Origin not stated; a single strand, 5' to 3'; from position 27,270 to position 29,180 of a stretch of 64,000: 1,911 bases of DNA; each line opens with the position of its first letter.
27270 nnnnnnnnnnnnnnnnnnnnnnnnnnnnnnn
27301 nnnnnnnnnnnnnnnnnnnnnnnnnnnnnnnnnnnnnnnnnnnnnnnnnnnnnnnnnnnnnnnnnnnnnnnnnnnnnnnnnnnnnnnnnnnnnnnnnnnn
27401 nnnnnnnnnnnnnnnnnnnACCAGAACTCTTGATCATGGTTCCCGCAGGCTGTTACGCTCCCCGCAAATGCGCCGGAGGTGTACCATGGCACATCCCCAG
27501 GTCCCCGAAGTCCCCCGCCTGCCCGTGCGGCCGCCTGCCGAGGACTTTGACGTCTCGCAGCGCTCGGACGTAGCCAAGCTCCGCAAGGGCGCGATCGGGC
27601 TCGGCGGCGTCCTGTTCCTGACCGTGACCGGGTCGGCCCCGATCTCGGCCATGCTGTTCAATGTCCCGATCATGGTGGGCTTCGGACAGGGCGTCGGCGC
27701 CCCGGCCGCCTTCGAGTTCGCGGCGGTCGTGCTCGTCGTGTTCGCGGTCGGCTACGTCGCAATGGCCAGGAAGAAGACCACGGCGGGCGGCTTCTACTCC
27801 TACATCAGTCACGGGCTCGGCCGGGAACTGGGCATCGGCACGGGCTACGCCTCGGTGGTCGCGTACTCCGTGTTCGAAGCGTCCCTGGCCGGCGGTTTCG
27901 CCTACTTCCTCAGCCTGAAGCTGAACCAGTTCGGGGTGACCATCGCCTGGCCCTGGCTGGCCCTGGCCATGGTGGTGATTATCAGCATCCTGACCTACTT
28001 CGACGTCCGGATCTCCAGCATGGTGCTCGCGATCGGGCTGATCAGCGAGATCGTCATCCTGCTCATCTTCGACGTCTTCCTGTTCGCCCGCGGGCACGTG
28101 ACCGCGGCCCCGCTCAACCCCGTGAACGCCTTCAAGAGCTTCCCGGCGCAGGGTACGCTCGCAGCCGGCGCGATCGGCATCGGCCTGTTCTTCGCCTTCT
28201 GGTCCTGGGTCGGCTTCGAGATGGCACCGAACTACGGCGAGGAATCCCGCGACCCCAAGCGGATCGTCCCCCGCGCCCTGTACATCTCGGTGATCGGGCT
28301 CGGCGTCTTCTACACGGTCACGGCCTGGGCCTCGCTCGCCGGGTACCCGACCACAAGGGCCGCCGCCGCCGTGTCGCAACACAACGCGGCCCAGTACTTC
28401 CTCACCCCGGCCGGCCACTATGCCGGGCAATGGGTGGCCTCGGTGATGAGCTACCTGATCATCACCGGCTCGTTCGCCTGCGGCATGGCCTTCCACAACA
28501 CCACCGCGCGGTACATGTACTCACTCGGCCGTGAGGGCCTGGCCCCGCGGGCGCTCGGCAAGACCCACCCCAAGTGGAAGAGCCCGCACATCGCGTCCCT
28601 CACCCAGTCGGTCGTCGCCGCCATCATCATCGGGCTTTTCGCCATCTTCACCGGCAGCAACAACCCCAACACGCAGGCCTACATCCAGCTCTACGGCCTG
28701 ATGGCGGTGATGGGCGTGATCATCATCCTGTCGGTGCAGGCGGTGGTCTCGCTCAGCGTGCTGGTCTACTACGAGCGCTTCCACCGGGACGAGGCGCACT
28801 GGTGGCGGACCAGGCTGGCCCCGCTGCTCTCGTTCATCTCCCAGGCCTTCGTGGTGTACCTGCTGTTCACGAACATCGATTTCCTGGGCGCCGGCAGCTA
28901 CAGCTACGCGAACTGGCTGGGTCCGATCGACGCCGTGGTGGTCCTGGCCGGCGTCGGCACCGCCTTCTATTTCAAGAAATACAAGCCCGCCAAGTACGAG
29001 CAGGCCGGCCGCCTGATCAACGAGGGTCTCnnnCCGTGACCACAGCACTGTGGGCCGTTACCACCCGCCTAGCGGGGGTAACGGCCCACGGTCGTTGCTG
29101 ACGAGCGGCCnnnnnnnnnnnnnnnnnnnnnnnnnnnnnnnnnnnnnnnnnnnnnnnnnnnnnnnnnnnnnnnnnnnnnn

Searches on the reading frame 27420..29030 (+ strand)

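Call 73: search_protein_families(library=pfam, proteins=[window:27420-29030:+], max_evalue=0.00001)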
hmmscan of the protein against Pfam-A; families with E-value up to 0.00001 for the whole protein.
window:27420-29030:+ (537 aa): 2 families
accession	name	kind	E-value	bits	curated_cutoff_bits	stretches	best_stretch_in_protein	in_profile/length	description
PF13520.12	AA_permease_2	-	4.5e-33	115.2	27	1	72-487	12-409/427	Amino acid permease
PF00324.27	AA_permease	-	7.9e-23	81.3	24.6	1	77-483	14-419/470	Amino acid permease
